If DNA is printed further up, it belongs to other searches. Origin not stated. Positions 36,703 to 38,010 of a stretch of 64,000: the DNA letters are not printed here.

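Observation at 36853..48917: Five-fold array of tail-to-tail gene pairs whose variable parts co-vary: a candidate undescribed polymorphic two-component locus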

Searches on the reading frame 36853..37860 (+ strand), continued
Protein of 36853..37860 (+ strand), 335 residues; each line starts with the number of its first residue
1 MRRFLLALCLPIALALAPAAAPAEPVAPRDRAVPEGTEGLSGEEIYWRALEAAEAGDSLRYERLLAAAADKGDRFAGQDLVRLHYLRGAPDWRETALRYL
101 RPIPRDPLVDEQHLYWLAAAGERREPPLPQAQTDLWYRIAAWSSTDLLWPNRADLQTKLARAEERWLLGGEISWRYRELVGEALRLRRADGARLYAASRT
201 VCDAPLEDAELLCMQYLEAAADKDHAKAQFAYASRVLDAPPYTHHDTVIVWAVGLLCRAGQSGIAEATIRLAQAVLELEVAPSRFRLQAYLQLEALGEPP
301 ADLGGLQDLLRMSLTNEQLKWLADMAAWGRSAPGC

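Call 86: find_encoding_contigs(protein=P0013, flank=10000, max_places=4)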
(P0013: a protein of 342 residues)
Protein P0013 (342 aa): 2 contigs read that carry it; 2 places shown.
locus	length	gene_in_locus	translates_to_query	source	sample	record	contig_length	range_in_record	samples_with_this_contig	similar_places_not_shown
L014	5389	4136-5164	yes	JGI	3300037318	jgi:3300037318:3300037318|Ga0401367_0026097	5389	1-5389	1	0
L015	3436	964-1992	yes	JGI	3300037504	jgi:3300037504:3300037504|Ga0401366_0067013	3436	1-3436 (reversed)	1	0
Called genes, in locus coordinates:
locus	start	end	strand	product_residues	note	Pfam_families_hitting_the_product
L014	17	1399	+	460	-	PF01970:TctA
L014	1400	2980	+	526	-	PF00501:AMP-binding, PF13193:AMP-binding_C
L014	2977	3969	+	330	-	PF02558:ApbA, PF08546:ApbA_C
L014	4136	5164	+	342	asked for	-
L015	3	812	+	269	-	?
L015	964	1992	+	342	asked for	-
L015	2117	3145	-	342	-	PF01471:PG_binding_1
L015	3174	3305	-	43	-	-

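Call 94: find_related_loci(query=A10, collection=metagenome_contigs, flank=10000)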
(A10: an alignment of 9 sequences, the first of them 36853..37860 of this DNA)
Query A10 (335 aa) in metagenome_contigs; peptide patterns used: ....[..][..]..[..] (x = any residue, [..] = any of these).
135 stretches matched a pattern, but none encodes a relative of the query by tblastn (E <= 1e-3).

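Call 104: find_encoding_contigs(protein=P0015, flank=10000, max_places=3)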
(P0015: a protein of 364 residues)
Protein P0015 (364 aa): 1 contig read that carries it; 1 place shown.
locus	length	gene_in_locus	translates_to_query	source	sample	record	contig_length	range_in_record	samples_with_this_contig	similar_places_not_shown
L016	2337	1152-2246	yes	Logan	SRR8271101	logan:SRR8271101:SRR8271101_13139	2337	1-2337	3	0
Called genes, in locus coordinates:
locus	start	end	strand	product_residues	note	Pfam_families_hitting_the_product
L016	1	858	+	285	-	?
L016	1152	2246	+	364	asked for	-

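Call 105: find_encoding_contigs(protein=P0016, flank=10000, max_places=3)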
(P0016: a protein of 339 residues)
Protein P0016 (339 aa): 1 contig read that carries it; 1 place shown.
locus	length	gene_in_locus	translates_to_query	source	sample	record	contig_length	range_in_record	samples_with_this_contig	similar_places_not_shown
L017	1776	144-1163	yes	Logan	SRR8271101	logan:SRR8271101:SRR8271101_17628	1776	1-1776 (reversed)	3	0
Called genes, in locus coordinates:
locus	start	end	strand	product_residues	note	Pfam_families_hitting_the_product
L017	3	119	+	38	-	?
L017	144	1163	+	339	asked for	-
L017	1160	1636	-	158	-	-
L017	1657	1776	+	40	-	?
